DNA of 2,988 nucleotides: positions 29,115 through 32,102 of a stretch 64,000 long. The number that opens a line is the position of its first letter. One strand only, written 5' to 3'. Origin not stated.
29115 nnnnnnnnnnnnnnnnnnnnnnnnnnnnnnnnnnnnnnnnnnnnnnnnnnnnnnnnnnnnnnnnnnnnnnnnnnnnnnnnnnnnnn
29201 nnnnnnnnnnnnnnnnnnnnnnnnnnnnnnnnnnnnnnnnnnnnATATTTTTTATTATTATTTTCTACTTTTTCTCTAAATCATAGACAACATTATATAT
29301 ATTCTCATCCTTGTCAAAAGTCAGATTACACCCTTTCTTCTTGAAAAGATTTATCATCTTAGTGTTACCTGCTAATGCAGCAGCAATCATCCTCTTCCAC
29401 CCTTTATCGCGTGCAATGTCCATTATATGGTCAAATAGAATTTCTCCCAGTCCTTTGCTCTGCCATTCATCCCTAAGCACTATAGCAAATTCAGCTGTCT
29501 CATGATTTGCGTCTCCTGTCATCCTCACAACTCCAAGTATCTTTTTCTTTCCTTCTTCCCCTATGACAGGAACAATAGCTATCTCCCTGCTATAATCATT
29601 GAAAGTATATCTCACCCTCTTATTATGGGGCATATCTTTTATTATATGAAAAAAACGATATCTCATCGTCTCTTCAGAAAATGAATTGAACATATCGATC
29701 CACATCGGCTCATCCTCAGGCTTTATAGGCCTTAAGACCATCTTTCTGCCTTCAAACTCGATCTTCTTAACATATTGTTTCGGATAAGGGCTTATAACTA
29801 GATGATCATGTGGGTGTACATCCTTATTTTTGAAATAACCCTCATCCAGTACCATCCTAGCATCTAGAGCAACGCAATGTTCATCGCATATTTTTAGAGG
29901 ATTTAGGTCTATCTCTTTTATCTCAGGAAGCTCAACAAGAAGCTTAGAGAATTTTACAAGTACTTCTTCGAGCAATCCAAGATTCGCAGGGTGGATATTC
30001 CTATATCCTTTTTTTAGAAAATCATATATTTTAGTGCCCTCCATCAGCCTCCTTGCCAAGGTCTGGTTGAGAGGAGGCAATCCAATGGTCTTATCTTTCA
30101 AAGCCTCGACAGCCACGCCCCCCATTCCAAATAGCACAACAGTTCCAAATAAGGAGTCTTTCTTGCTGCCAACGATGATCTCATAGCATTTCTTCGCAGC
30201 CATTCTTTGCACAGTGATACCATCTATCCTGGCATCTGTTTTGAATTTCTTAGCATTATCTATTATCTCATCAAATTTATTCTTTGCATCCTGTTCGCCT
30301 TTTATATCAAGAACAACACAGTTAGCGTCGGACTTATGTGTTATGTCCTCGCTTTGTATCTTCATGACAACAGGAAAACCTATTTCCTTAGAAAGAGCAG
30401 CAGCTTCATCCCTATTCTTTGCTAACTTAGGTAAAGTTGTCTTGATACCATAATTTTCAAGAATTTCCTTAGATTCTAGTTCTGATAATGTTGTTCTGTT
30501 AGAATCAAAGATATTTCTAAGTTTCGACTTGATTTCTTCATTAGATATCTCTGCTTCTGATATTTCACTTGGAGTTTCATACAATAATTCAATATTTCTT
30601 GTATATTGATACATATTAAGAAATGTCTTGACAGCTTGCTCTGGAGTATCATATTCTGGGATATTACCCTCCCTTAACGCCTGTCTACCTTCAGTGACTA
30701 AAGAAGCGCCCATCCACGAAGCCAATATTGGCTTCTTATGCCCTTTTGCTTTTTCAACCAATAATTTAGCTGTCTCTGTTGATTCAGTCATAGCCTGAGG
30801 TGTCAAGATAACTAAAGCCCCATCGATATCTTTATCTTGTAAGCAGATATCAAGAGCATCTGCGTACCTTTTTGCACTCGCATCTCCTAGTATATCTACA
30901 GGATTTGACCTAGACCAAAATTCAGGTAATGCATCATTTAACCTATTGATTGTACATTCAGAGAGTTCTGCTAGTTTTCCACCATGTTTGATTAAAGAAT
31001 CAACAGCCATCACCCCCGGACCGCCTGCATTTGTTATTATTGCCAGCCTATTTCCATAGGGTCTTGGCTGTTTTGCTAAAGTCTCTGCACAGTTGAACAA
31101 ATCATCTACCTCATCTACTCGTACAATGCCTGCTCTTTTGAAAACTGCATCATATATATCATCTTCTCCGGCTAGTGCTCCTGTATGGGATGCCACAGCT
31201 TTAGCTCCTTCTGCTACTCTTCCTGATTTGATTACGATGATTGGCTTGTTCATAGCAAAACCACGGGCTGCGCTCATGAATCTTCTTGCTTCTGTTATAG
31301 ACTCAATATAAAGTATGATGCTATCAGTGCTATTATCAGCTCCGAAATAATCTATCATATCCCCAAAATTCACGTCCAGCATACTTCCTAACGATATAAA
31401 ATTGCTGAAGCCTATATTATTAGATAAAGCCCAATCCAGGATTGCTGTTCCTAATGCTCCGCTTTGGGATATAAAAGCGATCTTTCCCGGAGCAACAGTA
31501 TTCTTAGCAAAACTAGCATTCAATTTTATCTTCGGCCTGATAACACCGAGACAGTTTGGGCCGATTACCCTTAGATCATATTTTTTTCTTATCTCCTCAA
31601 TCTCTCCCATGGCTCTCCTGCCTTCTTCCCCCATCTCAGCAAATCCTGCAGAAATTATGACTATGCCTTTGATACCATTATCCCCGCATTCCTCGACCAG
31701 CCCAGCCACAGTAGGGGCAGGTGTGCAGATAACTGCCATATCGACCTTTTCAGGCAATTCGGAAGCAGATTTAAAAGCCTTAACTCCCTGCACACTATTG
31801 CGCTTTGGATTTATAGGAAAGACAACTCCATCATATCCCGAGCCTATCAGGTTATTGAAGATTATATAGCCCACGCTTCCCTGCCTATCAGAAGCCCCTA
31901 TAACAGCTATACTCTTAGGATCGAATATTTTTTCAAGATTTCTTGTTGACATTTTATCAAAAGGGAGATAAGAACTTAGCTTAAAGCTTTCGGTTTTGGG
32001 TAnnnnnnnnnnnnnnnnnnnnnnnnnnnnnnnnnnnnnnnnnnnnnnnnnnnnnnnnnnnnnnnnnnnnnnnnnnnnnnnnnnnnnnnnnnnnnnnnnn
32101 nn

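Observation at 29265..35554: Complete putative lysine-acetylation switch for acetyl-CoA synthetase encoded as one co-directional cluster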

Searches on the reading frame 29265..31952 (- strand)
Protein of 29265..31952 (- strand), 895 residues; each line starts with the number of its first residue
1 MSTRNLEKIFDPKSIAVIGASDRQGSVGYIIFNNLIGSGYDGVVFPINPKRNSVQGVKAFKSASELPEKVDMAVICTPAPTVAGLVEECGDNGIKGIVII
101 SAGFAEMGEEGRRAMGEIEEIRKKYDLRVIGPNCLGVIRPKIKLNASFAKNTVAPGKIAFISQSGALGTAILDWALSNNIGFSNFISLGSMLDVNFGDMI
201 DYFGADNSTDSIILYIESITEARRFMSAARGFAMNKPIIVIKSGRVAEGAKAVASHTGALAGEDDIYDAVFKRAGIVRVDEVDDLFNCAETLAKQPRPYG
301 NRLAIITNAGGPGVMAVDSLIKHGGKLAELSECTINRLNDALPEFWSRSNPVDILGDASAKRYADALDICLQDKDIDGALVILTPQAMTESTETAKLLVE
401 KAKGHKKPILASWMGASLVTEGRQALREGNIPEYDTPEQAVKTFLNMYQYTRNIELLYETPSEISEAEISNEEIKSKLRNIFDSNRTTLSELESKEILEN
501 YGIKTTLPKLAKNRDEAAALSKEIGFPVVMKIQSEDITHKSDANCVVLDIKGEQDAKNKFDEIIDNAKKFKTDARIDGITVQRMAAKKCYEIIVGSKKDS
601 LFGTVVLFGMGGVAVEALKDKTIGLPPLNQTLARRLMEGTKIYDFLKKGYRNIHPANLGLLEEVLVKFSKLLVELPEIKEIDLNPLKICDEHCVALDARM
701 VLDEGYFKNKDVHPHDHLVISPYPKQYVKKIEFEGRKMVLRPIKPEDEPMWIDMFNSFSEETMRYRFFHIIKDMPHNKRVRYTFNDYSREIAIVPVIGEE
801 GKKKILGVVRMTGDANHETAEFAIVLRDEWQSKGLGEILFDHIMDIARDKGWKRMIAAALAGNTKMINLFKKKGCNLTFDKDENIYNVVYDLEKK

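Call 3: search_protein_families(library=pfam, proteins=[window:29265-31952:-], max_evalue=0.001)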
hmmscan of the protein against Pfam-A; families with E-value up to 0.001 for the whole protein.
window:29265-31952:- (895 aa): 7 families
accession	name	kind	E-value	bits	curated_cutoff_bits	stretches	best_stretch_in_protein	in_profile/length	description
PF13549.11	ATP-grasp_5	-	6.5e-77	258.3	27.6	1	483-702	4-221/221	ATP-grasp domain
PF13607.11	Succ_CoA_lig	-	8.4e-58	194.5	27.4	1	155-292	1-138/138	Succinyl-CoA ligase like flavodoxin domain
PF13380.12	CoA_binding_2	-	4.8e-24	85.5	22.8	1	13-138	1-114/116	CoA binding domain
PF02629.25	CoA_binding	-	1.2e-16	61.6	22.3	1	12-103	3-97/97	CoA binding domain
PF19045.5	Ligase_CoA_2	-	1.6e-12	48.2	23.7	1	304-457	2-161/162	Ligase-CoA domain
PF00583.31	Acetyltransf_1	-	2.4e-09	37.9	20.7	1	775-874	15-115/116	Acetyltransferase (GNAT) family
PF13302.13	Acetyltransf_3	-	5e-09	37.4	25.4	1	738-875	2-137/138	Acetyltransferase (GNAT) domain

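Call 4: search_protein_families(library=ncbifam, proteins=[window:29265-31952:-], max_evalue=0.001)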
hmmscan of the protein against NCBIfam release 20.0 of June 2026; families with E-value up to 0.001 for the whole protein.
window:29265-31952:- (895 aa): 11 families
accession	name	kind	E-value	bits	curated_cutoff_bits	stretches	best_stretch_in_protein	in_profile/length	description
NF045493.1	HydDutCoALig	equivalog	2.5e-186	621.3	1300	1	8-701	5-697/698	4-hydroxybutyrate--CoA ligase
TIGR02717.1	AcCoA-syn-alpha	equivalog_domain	1.4e-173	577.7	567.15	1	6-450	1-446/447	acetate--CoA ligase alpha subunit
NF045494.1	AcCoALig_Archglob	equivalog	1.7e-154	515.8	1200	2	2-452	214-664/665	acetate--CoA ligase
NF045492.1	HydPropCoALig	equivalog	1.8e-132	443.1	1300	2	3-452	245-698/700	3-hydroxypropionate--CoA ligase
TIGR01019.1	sucCoAalpha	subfamily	3.9e-18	65.9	353.2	1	52-261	44-250/286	succinate--CoA ligase subunit alpha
NF004230.0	PRK05678.1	equivalog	6e-18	65.1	336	1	44-262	36-253/291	succinate--CoA ligase subunit alpha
NF058543.1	ActPatMycb56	equivalog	1.3e-15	57.1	460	1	734-878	135-277/317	acetyltransferase Pat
TIGR01016.1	sucCoAbeta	subfamily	6.2e-11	41.8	375.55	1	489-713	3-230/386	succinate-CoA ligase subunit beta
NF001913.0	PRK00696.1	equivalog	6.3e-11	41.9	370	1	489-712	3-229/388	ADP-forming succinate--CoA ligase subunit beta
NF040503.1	resist_ArsN1a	equivalog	2.2e-05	24.3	170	1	799-874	53-132/159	arsinothricin resistance N-acetyltransferase ArsN1 family A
NF010647.0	PRK14046.1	equivalog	6.2e-05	22.2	604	0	491-533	5-48/392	malate--CoA ligase subunit beta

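Call 5: find_homologous_proteins(query=window:29265-31952:-, max_evalue=1e-20)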
Query window:29265-31952:- (895 aa): 8000 proteins with E <= 1e-20 among 8000 candidates; the best 120 are listed.
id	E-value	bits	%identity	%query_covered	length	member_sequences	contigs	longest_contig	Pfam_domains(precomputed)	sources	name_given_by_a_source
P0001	0.0e+0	1545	76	100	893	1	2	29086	PF02629.26,PF13607.12,PF13549.12,PF13380.13,PF13302.14,PF19045.5,PF00583.32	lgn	-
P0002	0.0e+0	1544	74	100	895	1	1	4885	PF02629.26,PF13607.12,PF13549.12,PF13380.13,PF13302.14,PF19045.5,PF00583.32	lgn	-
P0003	0.0e+0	1530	73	100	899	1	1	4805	PF02629.26,PF13607.12,PF13549.12,PF13380.13,PF13302.14,PF13508.14,PF19045.5,PF00583.32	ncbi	-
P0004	0.0e+0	1486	72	100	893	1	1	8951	PF02629.26,PF13607.12,PF13549.12,PF13380.13,PF13302.14,PF19045.5,PF00583.32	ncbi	-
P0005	0.0e+0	1449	69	100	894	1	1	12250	PF02629.26,PF13420.14,PF13607.12,PF13549.12,PF13380.13,PF13302.14,PF19045.5,PF00583.32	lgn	-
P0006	0.0e+0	1438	69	100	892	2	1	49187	PF02629.26,PF13420.14,PF13607.12,PF13549.12,PF13380.13,PF13302.14,PF19045.5,PF00583.32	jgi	-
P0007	0.0e+0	1346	65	100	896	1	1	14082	PF02629.26,PF13607.12,PF13549.12,PF13380.13,PF13302.14,PF19045.5,PF00583.32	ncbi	-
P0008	0.0e+0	1310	64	100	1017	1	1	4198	PF02629.26,PF13607.12,PF13549.12,PF13380.13,PF13302.14,PF19045.5,PF00583.32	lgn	-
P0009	0.0e+0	1300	63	100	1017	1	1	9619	PF02629.26,PF13607.12,PF13549.12,PF13380.13,PF13302.14,PF19045.5,PF00583.32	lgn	-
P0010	0.0e+0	1287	62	100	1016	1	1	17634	PF02629.26,PF13607.12,PF13549.12,PF13380.13,PF13302.14,PF19045.5,PF00583.32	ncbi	-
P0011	0.0e+0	1263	61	100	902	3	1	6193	PF02629.26,PF13420.14,PF13607.12,PF13549.12,PF13380.13,PF13302.14,PF19045.5,PF00583.32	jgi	jgi:acetyltransferase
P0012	0.0e+0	1250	62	100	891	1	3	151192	PF02629.26,PF08442.16,PF13420.14,PF13607.12,PF13549.12,PF13380.13,PF13302.14,PF13508.14,PF19045.5,PF00583.32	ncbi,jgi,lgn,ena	-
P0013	0.0e+0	1248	60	100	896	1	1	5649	PF02629.26,PF13607.12,PF13549.12,PF13380.13,PF13302.14,PF19045.5,PF00583.32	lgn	-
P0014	0.0e+0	1210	59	99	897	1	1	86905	PF02629.26,PF13607.12,PF13549.12,PF13380.13,PF13302.14,PF19045.5,PF00583.32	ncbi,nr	ncbi:MAG: GNAT family N-acetyltransferase [Chitinivibrionales bacterium]|nr:GNAT family N-acetyltran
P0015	0.0e+0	1183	59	100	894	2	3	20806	PF02629.26,PF13420.14,PF13607.12,PF13549.12,PF13380.13,PF13302.14,PF13508.14,PF19045.5,PF00583.32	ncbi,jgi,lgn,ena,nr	ncbi:MAG: bifunctional acetate--CoA ligase family protein/GNAT family N-acetyltransferase [Nanoarcha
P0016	0.0e+0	1096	55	99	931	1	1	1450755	PF02629.26,PF13607.12,PF13549.12,PF13380.13,PF13302.14,PF13508.14,PF19045.5,PF00583.32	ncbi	ncbi:MAG: acetate--CoA ligase alpha subunit [Candidatus Bathyarchaeales archaeon]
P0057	0.0e+0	1078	55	98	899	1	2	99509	PF02629.26,PF13420.14,PF13607.12,PF13549.12,PF13380.13,PF13302.14,PF13508.14,PF19045.5,PF00583.32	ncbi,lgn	ncbi:MAG: GNAT family N-acetyltransferase [Nitrososphaerales archaeon]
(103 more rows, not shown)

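Call 8: find_encoding_contigs(protein=P0012, flank=10000, max_places=3)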
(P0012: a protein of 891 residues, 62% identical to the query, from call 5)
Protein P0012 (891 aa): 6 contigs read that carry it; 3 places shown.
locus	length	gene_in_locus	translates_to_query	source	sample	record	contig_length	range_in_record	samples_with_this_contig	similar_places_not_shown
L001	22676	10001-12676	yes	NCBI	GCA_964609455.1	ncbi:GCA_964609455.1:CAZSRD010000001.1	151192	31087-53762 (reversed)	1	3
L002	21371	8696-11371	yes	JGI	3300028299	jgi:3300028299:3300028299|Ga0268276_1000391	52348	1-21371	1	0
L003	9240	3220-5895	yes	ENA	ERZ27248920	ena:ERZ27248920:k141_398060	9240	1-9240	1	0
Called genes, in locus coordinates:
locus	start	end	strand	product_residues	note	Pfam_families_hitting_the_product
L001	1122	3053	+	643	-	-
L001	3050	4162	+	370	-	PF18911:PKD_4, PF00801:PKD (weak)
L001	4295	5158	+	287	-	PF02661:Fic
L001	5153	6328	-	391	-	PF00155:Aminotran_1_2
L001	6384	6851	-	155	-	-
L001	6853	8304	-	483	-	-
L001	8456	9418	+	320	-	PF00850:Hist_deacetyl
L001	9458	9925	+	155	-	-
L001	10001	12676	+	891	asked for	PF02629:CoA_binding, PF13380:CoA_binding_2, PF13607:Succ_CoA_lig, PF19045:Ligase_CoA_2, PF13549:ATP-grasp_5, PF13302:Acetyltransf_3, PF13420:Acetyltransf_4, PF00583:Acetyltransf_1, +2 more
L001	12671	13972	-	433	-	PF02812:ELFV_dehydrog_N, PF00208:ELFV_dehydrog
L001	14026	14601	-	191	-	PF13412:HTH_24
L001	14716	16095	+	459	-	PF02812:ELFV_dehydrog_N, PF00208:ELFV_dehydrog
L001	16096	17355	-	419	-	PF00278:Orn_DAP_Arg_deC, PF02784:Orn_Arg_deC_N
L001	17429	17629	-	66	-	PF01361:Tautomerase, PF14552:Tautomerase_2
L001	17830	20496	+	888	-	-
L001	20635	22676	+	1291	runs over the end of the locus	PF05048:NosD, PF13229:Beta_helix, PF05048:NosD, PF13229:Beta_helix, PF05048:NosD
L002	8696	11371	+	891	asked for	PF02629:CoA_binding, PF13380:CoA_binding_2, PF13607:Succ_CoA_lig, PF19045:Ligase_CoA_2, PF13549:ATP-grasp_5, PF13302:Acetyltransf_3, PF13420:Acetyltransf_4, PF00583:Acetyltransf_1, +2 more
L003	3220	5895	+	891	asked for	PF02629:CoA_binding, PF13380:CoA_binding_2, PF13607:Succ_CoA_lig, PF19045:Ligase_CoA_2, PF13549:ATP-grasp_5, PF13302:Acetyltransf_3, PF13420:Acetyltransf_4, PF00583:Acetyltransf_1, +2 more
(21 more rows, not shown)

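Call 9: find_encoding_contigs(protein=P0006, flank=10000, max_places=2)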
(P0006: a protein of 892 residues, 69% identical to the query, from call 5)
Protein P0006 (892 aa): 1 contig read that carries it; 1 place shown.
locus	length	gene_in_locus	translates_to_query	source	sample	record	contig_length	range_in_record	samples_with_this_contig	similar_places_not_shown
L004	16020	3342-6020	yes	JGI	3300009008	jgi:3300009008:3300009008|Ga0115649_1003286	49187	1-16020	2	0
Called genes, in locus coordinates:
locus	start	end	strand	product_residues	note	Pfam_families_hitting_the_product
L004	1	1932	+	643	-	?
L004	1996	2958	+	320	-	PF00850:Hist_deacetyl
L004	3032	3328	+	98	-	PF02001:DUF134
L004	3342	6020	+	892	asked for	PF02629:CoA_binding, PF13380:CoA_binding_2, PF13607:Succ_CoA_lig, PF19045:Ligase_CoA_2, PF13420:Acetyltransf_4 (faint), PF13549:ATP-grasp_5, PF13302:Acetyltransf_3, PF00583:Acetyltransf_1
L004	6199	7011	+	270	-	PF01978:TrmB, PF11495:TrmB_EBD_N (weak)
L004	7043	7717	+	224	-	-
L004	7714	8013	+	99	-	-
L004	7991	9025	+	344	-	-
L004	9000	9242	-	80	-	-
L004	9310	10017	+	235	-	-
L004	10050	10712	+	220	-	-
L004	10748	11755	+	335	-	-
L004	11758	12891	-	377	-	PF01210:NAD_Gly3P_dh_N (faint), PF02254:TrkA_N (weak), PF02826:2-Hacid_dh_C (faint), PF03446:NAD_binding_2 (weak), PF03721:UDPG_MGDP_dh_N, PF03721:UDPG_MGDP_dh_N, PF00984:UDPG_MGDP_dh, PF03720:UDPG_MGDP_dh_C, +1 more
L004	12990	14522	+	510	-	PF02310:B12-binding, PF04055:Radical_SAM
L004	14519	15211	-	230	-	PF05401:NodS (faint), PF13489:Methyltransf_23, PF08241:Methyltransf_11 (weak), PF08242:Methyltransf_12, PF13847:Methyltransf_31 (faint)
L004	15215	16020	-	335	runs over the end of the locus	PF13353:Fer4_12, PF04055:Radical_SAM, PF13186:SPASM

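Call 10: find_encoding_contigs(protein=P0001, flank=10000, max_places=2)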
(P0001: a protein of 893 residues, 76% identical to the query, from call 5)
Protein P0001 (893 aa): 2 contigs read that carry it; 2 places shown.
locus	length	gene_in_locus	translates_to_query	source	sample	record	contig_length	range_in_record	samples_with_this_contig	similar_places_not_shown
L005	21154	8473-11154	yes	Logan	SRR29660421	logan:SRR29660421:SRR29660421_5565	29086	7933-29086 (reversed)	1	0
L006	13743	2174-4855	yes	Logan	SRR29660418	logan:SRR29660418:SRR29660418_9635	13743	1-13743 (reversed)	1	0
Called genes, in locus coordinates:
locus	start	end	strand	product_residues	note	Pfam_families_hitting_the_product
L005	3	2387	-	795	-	?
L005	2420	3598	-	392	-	-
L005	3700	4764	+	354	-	PF26356:Pelota_N, PF03464:eRF1_2, PF03465:eRF1_3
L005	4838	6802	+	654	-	PF16177:ACAS_N, PF00501:AMP-binding, PF13193:AMP-binding_C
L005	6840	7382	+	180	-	PF00857:Isochorismatase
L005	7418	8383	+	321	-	PF00850:Hist_deacetyl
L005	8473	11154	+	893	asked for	PF02629:CoA_binding, PF13380:CoA_binding_2, PF13607:Succ_CoA_lig, PF19045:Ligase_CoA_2, PF13549:ATP-grasp_5, PF00583:Acetyltransf_1, PF13302:Acetyltransf_3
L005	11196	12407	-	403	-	PF07690:MFS_1, PF12832:MFS_1_like (faint), PF13347:MFS_2 (weak), PF23262:NFD4_C (weak), PF07690:MFS_1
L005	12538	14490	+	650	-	PF03030:H_PPase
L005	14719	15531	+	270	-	PF01978:TrmB, PF11495:TrmB_EBD_N (weak)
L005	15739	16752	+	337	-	PF18152:DAHP_snth_FXD, PF00793:DAHP_synth_1, PF03102:NeuB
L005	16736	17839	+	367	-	PF00465:Fe-ADH (weak), PF13685:Fe-ADH_2, PF01761:DHQ_synthase, PF24621:DHQS_C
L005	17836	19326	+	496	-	PF01487:DHquinase_I, PF08501:Shikimate_dh_N, PF01488:Shikimate_DH (weak), PF18317:SDH_C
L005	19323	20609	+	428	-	PF00275:EPSP_synthase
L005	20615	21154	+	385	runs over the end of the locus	PF01264:Chorismate_synt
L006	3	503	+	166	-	?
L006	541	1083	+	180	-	PF00857:Isochorismatase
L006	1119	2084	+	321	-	PF00850:Hist_deacetyl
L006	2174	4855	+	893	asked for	PF02629:CoA_binding, PF13380:CoA_binding_2, PF13607:Succ_CoA_lig, PF19045:Ligase_CoA_2, PF13549:ATP-grasp_5, PF00583:Acetyltransf_1, PF13302:Acetyltransf_3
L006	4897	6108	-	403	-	PF07690:MFS_1, PF12832:MFS_1_like (faint), PF13347:MFS_2 (weak), PF23262:NFD4_C (weak), PF07690:MFS_1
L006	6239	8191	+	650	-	PF03030:H_PPase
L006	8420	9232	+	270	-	PF01978:TrmB, PF11495:TrmB_EBD_N (weak)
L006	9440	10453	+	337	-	PF18152:DAHP_snth_FXD, PF00793:DAHP_synth_1, PF03102:NeuB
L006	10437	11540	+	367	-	PF00465:Fe-ADH (weak), PF13685:Fe-ADH_2, PF01761:DHQ_synthase, PF24621:DHQS_C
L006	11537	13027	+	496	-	PF01487:DHquinase_I, PF08501:Shikimate_dh_N, PF01488:Shikimate_DH (weak), PF18317:SDH_C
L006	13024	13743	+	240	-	?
